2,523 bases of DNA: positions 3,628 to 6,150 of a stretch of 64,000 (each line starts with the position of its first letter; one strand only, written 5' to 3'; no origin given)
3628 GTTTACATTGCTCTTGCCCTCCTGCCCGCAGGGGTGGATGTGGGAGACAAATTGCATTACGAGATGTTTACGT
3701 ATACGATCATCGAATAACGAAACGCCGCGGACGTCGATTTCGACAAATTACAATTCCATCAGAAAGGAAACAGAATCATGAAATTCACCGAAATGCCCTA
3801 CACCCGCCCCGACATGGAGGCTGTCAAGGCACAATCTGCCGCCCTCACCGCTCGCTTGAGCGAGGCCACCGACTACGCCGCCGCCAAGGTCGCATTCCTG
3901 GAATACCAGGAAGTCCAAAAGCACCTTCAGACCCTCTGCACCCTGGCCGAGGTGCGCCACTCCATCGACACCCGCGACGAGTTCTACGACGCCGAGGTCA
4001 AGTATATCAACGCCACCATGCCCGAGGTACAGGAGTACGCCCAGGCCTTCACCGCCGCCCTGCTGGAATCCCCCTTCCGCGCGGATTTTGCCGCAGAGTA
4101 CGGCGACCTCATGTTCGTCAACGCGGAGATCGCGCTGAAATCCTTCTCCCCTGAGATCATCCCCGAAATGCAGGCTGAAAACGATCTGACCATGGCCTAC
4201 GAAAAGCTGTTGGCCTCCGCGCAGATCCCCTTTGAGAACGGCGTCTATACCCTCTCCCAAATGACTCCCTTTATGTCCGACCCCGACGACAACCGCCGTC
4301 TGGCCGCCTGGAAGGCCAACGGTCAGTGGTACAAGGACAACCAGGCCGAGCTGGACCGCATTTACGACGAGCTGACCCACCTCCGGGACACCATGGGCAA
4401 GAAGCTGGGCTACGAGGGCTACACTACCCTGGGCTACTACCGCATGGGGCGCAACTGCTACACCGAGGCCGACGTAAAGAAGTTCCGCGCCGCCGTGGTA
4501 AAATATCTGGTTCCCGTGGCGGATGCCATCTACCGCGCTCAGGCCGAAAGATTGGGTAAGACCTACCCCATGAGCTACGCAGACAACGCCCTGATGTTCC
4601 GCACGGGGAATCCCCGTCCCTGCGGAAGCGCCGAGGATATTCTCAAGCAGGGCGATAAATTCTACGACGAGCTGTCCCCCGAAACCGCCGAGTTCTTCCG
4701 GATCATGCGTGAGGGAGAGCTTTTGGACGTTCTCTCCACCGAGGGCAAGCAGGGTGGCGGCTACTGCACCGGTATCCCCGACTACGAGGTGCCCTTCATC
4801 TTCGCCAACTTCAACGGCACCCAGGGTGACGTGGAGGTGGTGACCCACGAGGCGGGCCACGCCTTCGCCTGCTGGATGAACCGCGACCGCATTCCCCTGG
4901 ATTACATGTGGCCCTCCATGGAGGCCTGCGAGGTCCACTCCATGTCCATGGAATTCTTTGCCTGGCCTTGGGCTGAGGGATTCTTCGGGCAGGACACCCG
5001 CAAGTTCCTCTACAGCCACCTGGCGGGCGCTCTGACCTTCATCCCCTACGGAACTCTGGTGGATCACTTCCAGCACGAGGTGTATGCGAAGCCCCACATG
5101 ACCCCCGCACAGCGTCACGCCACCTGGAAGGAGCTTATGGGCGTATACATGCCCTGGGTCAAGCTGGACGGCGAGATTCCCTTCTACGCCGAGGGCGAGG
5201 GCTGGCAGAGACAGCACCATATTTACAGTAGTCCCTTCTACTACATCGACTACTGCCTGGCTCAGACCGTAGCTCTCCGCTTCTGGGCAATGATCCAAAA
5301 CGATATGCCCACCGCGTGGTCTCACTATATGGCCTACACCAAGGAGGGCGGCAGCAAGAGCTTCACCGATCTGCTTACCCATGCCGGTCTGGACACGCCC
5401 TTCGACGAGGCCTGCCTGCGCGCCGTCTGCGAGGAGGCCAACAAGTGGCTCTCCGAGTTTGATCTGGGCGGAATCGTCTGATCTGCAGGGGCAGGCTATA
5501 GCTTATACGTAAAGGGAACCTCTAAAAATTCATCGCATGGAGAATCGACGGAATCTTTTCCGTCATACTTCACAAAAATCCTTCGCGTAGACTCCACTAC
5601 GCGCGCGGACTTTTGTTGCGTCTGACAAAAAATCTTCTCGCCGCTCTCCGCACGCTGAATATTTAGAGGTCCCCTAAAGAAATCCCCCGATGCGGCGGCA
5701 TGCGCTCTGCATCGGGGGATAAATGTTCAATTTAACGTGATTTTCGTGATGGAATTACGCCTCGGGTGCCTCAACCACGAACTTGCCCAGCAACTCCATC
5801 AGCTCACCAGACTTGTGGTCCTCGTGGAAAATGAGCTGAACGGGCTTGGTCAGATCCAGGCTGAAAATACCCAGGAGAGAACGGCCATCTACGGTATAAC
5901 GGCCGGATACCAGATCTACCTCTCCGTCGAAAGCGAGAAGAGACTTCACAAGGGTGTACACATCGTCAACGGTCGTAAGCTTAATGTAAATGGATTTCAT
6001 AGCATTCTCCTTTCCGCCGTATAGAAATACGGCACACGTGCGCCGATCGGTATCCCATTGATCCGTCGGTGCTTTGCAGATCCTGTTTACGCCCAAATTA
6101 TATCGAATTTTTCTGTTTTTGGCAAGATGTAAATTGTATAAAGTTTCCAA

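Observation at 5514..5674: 161-bp TIR-bounded non-coding element with identical second copy and 4-bp flanking duplications: a probable active MITE family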

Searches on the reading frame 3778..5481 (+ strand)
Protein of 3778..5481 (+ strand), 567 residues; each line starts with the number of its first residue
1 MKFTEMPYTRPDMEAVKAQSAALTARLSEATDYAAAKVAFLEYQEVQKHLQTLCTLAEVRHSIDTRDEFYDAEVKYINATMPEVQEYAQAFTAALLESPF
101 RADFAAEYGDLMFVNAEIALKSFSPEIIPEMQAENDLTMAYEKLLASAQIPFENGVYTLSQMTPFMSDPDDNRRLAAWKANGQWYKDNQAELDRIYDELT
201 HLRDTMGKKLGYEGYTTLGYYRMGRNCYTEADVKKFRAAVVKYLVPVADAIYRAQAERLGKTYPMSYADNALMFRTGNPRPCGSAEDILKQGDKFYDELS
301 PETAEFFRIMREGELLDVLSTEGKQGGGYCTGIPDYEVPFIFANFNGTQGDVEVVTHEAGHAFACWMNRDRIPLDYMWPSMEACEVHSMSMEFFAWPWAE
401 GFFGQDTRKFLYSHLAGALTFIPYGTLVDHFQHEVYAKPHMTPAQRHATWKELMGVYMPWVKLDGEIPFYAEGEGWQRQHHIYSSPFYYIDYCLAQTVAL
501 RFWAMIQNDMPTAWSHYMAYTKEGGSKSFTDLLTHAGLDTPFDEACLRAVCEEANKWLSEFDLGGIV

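Call 28: find_encoding_contigs(protein=window:3778-5481:+, flank=3000, max_places=10)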
Protein window:3778-5481:+ (567 aa): 3 contigs read that carry it; 1 place shown.
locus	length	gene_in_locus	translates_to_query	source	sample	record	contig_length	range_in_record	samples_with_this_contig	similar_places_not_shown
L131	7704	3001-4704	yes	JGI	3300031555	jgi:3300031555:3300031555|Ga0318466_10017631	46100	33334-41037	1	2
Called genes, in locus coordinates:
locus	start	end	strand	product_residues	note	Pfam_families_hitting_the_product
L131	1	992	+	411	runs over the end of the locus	PF05496:RuvB_N, PF01078:Mg_chelatase (faint), PF14532:Sigma54_activ_2 (weak), PF00004:AAA, PF07726:AAA_3 (faint), PF16193:AAA_assoc_2, PF12002:MgsA_C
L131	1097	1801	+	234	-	PF01381:HTH_3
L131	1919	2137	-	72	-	PF04070:DUF378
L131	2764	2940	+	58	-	-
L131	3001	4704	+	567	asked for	PF01432:Peptidase_M3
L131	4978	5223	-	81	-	-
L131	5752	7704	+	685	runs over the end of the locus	PF01921:tRNA-synt_1f, PF01588:tRNA_bind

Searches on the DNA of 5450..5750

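Call 41: search_rna_families(source=window, start=5450, end=5750, threshold=evalue, max_evalue=1)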
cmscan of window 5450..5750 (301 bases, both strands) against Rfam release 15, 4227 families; matches with E-value up to 1: 1.
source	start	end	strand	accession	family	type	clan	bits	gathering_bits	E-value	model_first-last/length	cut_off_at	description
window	5681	5721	-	RF03632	MIR1882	Gene; miRNA;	-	16.7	107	0.95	1-131/131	no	MIR1882 microRNA precursor family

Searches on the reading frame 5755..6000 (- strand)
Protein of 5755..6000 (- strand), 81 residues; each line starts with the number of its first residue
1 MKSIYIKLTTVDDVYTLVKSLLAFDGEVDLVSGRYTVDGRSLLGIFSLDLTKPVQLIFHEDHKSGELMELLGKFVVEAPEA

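Call 56: find_encoding_contigs(protein=window:5755-6000:-, flank=1500, max_places=10)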
Protein window:5755-6000:- (81 aa): 23 contigs read that carry it; 10 places shown.
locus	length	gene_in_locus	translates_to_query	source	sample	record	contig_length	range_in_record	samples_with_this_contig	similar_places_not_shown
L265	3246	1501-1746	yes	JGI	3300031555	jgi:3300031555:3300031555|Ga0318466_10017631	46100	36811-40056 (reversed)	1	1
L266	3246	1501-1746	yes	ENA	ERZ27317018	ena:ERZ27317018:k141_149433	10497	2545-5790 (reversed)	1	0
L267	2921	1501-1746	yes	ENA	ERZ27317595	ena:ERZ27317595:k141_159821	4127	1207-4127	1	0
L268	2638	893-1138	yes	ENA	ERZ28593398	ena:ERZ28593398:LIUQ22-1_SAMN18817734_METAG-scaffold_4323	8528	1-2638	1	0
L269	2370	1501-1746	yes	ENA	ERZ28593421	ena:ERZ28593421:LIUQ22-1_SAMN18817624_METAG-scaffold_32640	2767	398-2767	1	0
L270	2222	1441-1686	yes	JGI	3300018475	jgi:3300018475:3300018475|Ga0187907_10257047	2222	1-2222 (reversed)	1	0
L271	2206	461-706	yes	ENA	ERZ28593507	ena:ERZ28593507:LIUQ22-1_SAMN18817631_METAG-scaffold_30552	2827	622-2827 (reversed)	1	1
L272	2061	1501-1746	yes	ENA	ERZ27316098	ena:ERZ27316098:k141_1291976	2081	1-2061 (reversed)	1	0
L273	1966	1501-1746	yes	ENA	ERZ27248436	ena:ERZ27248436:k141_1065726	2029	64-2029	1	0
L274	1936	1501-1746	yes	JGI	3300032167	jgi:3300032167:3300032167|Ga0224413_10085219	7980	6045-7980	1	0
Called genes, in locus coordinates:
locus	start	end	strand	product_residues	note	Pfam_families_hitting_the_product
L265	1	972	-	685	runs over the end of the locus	PF01921:tRNA-synt_1f, PF01588:tRNA_bind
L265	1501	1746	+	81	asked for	-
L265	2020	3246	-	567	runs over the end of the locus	PF01432:Peptidase_M3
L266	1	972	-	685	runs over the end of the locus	PF01921:tRNA-synt_1f, PF01588:tRNA_bind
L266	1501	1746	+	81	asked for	-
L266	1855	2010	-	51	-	-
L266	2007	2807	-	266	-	PF08241:Methyltransf_11 (weak), PF13649:Methyltransf_25 (weak)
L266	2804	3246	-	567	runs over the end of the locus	PF01432:Peptidase_M3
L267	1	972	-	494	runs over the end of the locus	PF01921:tRNA-synt_1f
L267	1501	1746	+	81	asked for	-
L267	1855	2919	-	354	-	?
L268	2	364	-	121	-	?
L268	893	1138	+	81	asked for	-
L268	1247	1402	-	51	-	-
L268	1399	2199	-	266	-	PF08241:Methyltransf_11 (weak), PF13649:Methyltransf_25 (weak)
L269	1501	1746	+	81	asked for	-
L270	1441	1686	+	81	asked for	-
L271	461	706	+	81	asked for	-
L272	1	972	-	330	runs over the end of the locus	?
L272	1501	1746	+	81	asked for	-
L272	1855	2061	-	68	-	?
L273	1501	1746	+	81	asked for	-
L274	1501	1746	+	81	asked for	-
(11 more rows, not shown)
